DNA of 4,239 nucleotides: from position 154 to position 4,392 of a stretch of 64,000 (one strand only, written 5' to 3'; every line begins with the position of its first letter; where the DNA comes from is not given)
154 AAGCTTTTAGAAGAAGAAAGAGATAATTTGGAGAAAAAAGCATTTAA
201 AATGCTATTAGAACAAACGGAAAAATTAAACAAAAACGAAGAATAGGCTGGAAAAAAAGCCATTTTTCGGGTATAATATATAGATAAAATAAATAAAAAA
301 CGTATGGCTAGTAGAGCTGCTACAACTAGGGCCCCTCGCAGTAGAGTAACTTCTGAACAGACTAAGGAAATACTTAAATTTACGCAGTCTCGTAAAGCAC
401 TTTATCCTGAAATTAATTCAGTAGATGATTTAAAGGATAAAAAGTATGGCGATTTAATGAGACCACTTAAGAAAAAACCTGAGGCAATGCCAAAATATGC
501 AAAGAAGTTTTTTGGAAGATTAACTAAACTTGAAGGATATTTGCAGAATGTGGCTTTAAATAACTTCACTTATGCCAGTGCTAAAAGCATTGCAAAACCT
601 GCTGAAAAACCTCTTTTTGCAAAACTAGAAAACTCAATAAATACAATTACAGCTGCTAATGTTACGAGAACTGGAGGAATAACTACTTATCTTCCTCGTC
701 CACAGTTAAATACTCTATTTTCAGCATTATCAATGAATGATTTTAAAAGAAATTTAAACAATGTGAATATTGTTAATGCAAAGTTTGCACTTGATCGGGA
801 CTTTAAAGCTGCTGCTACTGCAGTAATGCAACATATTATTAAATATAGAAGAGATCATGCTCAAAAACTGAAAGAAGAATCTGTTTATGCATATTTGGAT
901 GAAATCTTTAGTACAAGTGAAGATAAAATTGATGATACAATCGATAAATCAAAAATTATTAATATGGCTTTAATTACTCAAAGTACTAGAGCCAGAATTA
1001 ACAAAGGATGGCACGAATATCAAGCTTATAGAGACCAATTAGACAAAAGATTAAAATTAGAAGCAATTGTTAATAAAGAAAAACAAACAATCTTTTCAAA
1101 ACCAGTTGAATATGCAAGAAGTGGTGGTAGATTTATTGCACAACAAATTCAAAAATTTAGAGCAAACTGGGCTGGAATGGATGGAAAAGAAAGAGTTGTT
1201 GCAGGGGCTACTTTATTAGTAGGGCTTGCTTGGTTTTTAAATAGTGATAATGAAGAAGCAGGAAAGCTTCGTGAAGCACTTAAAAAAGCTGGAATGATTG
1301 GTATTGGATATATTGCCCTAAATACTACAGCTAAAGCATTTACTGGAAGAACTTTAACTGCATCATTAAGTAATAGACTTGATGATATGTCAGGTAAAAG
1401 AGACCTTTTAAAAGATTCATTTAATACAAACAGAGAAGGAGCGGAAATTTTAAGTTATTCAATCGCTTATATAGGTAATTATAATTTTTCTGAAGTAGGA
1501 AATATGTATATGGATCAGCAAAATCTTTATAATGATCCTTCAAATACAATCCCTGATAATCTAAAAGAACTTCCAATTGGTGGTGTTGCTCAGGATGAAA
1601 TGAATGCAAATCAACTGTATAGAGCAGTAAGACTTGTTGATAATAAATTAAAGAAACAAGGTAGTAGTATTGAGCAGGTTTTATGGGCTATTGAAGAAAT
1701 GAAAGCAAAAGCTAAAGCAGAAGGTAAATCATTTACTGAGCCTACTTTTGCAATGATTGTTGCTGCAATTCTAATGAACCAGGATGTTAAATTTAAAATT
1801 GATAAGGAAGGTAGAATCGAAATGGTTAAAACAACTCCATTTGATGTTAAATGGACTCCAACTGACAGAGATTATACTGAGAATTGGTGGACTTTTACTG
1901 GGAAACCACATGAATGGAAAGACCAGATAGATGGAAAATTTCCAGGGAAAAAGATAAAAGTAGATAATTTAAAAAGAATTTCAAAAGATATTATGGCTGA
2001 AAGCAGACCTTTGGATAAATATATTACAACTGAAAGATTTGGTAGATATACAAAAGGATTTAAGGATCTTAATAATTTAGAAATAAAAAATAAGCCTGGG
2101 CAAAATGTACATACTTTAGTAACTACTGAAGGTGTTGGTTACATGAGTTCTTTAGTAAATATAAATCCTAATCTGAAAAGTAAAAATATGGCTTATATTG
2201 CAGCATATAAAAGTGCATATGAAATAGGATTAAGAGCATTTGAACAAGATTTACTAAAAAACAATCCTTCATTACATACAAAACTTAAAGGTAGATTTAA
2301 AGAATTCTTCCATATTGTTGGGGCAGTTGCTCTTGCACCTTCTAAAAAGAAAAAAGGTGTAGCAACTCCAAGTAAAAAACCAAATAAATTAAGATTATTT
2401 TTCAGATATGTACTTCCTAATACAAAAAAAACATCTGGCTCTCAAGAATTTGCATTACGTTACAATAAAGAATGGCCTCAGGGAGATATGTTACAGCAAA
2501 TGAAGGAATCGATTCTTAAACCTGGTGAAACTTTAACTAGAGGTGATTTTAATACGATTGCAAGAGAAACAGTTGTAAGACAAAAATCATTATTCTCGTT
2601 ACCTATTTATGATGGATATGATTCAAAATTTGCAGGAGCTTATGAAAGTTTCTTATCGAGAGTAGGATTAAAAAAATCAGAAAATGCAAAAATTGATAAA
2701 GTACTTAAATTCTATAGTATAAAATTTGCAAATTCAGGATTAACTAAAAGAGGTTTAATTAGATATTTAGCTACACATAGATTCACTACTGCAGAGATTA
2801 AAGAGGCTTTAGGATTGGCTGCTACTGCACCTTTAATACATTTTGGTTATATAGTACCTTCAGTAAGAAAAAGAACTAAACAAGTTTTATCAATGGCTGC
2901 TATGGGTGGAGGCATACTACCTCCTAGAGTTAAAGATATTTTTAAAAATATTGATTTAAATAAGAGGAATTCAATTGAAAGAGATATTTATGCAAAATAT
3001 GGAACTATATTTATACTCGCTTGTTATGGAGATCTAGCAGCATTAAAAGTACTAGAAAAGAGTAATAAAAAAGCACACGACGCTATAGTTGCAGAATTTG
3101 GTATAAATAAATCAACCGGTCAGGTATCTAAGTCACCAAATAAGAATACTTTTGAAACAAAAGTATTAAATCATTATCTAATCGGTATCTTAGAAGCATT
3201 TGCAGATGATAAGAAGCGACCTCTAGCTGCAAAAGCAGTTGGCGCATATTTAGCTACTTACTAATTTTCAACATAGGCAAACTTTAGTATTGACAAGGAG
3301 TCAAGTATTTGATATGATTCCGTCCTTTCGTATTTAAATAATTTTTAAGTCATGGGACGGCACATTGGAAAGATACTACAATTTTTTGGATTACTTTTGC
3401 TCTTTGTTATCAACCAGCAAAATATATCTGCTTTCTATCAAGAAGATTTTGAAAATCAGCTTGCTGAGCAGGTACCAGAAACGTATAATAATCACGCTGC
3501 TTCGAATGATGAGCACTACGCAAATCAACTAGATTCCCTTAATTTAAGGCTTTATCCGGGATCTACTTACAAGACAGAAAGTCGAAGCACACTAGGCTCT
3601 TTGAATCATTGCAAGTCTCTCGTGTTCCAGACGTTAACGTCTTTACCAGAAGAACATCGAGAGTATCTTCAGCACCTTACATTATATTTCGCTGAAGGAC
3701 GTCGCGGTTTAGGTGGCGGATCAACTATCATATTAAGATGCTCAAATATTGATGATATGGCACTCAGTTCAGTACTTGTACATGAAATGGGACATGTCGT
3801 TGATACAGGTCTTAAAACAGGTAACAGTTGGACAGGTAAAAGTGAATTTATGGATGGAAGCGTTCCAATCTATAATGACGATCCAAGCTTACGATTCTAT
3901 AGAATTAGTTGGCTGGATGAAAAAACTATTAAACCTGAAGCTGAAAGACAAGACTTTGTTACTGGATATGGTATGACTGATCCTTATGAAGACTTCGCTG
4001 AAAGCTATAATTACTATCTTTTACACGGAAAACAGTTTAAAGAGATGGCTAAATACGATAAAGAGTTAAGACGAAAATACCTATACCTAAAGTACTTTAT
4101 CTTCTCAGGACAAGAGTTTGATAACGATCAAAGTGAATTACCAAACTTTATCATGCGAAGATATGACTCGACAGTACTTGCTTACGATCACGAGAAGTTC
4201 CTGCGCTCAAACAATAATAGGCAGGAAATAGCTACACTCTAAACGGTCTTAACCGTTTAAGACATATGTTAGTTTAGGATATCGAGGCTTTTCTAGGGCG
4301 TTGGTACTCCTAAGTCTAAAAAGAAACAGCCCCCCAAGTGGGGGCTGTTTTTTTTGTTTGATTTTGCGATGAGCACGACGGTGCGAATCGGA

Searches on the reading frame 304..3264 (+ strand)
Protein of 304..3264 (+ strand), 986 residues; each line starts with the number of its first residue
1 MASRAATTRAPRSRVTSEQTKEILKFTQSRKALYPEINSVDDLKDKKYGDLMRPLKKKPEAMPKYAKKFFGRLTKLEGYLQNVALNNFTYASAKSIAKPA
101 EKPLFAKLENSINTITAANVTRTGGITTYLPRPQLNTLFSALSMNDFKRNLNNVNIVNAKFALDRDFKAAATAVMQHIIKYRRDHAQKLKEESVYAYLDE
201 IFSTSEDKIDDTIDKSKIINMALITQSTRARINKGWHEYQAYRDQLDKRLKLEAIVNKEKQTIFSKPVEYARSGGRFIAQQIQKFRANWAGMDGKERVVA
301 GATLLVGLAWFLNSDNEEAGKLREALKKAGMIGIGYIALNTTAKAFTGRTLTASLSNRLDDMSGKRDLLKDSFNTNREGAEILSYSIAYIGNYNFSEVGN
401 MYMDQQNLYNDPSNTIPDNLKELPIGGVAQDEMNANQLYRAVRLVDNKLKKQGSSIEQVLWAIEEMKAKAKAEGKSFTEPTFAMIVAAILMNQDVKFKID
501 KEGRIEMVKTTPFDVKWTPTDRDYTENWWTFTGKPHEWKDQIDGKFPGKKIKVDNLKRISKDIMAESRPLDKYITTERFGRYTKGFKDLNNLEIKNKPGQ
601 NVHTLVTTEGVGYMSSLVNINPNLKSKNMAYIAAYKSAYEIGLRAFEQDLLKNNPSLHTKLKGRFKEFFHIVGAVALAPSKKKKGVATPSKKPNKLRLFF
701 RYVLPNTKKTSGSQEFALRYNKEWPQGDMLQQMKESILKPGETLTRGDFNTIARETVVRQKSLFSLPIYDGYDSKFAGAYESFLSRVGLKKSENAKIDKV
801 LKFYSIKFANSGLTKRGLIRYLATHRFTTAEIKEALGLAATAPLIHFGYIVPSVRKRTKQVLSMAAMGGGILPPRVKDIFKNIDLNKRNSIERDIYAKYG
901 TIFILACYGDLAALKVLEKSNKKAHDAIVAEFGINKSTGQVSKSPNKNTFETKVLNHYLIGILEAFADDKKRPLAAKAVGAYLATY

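Call 7: search_protein_families(library=pfam, proteins=[window:304-3264:+], max_evalue=0.01)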
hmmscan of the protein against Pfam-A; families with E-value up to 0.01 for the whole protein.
window:304-3264:+ (986 aa): 0 families

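Call 67: find_encoding_contigs(protein=window:304-3264:+, flank=10000, max_places=1)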
Protein window:304-3264:+ (986 aa): no gene with exactly this product is on record in the collection.

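Call 75: search_protein_families(library=ncbifam, proteins=[window:304-3264:+], max_evalue=0.01)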
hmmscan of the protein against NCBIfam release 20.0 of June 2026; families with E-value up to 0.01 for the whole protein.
window:304-3264:+ (986 aa): 0 families

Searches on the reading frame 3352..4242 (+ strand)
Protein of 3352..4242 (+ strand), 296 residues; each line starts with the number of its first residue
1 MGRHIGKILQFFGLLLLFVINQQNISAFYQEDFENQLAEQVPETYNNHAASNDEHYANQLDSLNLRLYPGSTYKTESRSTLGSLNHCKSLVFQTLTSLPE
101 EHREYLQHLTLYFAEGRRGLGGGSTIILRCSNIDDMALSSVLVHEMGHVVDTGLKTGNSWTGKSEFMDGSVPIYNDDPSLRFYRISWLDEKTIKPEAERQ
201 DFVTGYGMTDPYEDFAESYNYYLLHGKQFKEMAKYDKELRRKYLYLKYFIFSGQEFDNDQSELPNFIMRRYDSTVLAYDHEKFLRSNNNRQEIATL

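Call 7: search_protein_families(library=pfam, proteins=[window:3352-4242:+], max_evalue=0.01)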
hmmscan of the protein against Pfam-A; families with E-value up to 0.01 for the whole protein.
window:3352-4242:+ (296 aa): 2 families
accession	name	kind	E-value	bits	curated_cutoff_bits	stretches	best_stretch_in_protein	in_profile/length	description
PF15887.11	Peptidase_Mx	-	0.00025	21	27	1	195-231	136-172/236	Putative zinc-binding metallo-peptidase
PF15890.11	Peptidase_Mx1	-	0.00034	20.5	25.6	1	192-236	162-207/240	Putative zinc-binding metallo-peptidase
